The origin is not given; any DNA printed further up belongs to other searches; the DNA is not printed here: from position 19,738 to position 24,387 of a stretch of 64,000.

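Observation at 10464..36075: Candidate undescribed surface-polysaccharide assembly, tailoring and export system (~25 kb, 18 genes)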

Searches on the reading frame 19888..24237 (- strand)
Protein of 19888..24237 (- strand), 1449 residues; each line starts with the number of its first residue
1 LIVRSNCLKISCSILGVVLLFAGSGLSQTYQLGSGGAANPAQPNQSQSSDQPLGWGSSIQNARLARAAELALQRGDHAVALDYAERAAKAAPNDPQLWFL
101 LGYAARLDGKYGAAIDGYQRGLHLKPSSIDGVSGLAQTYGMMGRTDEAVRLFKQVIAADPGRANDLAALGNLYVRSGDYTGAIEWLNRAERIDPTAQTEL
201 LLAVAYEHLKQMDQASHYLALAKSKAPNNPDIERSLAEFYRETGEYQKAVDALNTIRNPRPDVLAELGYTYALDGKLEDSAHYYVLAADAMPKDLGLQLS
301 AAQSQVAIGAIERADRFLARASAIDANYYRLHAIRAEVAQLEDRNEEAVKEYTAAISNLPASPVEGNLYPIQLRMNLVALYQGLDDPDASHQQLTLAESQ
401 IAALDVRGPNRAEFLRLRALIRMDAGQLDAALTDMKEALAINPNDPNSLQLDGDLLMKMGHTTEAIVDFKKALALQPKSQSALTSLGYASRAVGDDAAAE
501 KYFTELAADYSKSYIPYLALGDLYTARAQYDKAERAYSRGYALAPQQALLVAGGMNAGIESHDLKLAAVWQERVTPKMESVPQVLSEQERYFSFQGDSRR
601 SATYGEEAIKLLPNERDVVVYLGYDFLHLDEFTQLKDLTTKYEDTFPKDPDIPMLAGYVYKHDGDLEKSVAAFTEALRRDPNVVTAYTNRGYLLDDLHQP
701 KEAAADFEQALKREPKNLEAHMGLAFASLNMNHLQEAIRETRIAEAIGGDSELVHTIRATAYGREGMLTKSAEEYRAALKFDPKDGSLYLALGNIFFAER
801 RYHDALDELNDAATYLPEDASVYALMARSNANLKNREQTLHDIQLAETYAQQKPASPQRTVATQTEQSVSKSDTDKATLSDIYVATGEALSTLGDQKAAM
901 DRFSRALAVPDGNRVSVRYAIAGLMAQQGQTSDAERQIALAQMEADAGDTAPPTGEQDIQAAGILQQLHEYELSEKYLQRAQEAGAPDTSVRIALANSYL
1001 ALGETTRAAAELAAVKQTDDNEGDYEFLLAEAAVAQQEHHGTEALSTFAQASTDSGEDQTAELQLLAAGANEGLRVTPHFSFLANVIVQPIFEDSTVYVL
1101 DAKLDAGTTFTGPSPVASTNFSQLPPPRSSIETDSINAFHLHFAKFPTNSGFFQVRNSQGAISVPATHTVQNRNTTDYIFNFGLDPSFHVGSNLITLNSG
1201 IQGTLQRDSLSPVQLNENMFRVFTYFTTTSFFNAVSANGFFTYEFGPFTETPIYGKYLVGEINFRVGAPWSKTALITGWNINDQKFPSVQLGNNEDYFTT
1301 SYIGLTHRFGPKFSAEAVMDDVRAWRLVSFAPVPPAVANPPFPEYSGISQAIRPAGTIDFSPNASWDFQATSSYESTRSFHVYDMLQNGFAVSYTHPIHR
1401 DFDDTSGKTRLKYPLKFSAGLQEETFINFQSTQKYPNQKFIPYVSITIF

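Call 3: search_protein_families(library=pfam, proteins=[window:19888-24237:-], max_evalue=0.01)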
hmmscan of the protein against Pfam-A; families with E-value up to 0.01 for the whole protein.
window:19888-24237:- (1449 aa): 28 families (the best 25 are shown)
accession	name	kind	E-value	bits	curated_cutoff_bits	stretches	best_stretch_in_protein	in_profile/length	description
PF07719.23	TPR_2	-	1.5e-52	171.8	27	3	686-717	3-34/34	Tetratricopeptide repeat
PF14559.12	TPR_19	-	5.7e-44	148.7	25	6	142-197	4-60/68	Tetratricopeptide repeat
PF00515.34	TPR_1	-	7.9e-42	139.9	27.8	2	686-717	3-34/34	Tetratricopeptide repeat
PF13428.12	TPR_14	-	7.8e-37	122.4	23.5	1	64-103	4-43/44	Tetratricopeptide repeat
PF13414.12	TPR_11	-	1.5e-36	124.2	26.8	5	170-195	1-26/42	TPR repeat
PF13181.12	TPR_8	-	3.3e-35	117.6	25.7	1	685-717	2-34/34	Tetratricopeptide repeat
PF13432.12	TPR_16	-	1.2e-34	118.8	32.7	5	135-196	3-64/65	Tetratricopeptide repeat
PF13431.12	TPR_17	-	4.3e-33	111.2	24.4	2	84-115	2-33/34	Tetratricopeptide repeat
PF12895.13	ANAPC3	-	2.3e-23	82.7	27.2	1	142-219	2-79/82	Anaphase-promoting complex, cyclosome, subunit 3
PF13424.12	TPR_12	-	1.2e-22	80.3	30.1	2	135-193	9-75/77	Tetratricopeptide repeat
PF13371.12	TPR_9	-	1.2e-20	73.7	35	3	69-128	3-62/73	Tetratricopeptide repeat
PF23914.1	TPR_CcmH_CycH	-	8.5e-19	68.4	42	3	90-189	45-147/158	Cytochrome c-type biogenesis protein H TPR domain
PF13429.12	TPR_15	-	4.4e-16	59.6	26.2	0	136-250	153-268/280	Tetratricopeptide repeat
PF25062.1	ARM_TT21_N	-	2.5e-13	50.7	40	1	80-264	13-202/222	Tetratricopeptide repeat protein 21 N-terminal ARM repeat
PF13176.12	TPR_7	-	1e-12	47.5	27.9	0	166-193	2-31/36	Tetratricopeptide repeat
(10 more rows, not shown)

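Call 5: search_protein_families(library=ncbifam, proteins=[window:19888-24237:-], max_evalue=0.01)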
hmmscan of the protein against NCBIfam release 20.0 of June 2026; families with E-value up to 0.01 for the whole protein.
window:19888-24237:- (1449 aa): 33 families (the best 25 are shown)
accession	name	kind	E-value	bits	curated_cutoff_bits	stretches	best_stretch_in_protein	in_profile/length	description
TIGR02917.1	PEP_TPR_lipo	equivalog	1.6e-62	211.6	312.2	5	70-261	440-632/899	XrtA/PEP-CTERM system TPR-repeat protein PrsT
NF040959.1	MamA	equivalog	2.2e-42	144.8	200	5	135-254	77-197/204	magnetosome protein MamA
TIGR02521.1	type_IV_pilW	equivalog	5.3e-41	140.7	154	4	409-548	62-203/234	type IV pilus biogenesis/stability protein PilW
NF033920.0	C39_PA2778_fam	equivalog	4.4e-25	88.5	150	4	57-158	152-253/255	PA2778 family cysteine peptidase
TIGR03939.1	PGA_TPR_OMP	equivalog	9.1e-25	87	366.65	5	71-198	63-189/800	poly-beta-1,6 N-acetyl-D-glucosamine export porin PgaA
TIGR02552.1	LcrH_SycD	equivalog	2.4e-22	79.1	104.8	2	91-158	48-115/136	SycD/LcrH family type III secretion system chaperone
NF052415.1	T3SS_chap_SctY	equivalog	8.5e-21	74.5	70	2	132-219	9-100/106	type III secretion apparatus assembly chaperone SctY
NF033762.1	social_mot_Tgl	equivalog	7.9e-17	61.4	225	3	661-853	42-237/252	social motility TPR repeat lipoprotein Tgl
TIGR00540.1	TPR_hemY_coli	hypoth_equivalog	2.9e-16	59.2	142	1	71-154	302-384/385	heme biosynthesis-associated TPR protein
NF033758.1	gliding_GltE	equivalog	3.2e-14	52.8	225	3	87-250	78-242/411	adventurous gliding motility TPR repeat lipoprotein GltE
TIGR00990.1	3a0801s09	subfamily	2.1e-13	49.8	757.25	2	664-810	345-491/615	mitochondrial import receptor subunit TOM70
NF008757.0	PRK11788.1-5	equivalog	2.2e-12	46.9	363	2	135-264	186-316/388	lipopolysaccharide assembly protein LapB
NF008520.0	PRK11447.1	equivalog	6.7e-12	44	858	1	416-551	273-422/1157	cellulose synthase complex outer membrane protein BcsC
NF002725.1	PRK02603.1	equivalog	7.7e-12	45.5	143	1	101-187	41-130/173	photosystem I assembly protein Ycf3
NF047507.1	TPR_BatC_Lepto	exception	3.5e-10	39.7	175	0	142-215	71-145/214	TPR repeat-containing protein BatC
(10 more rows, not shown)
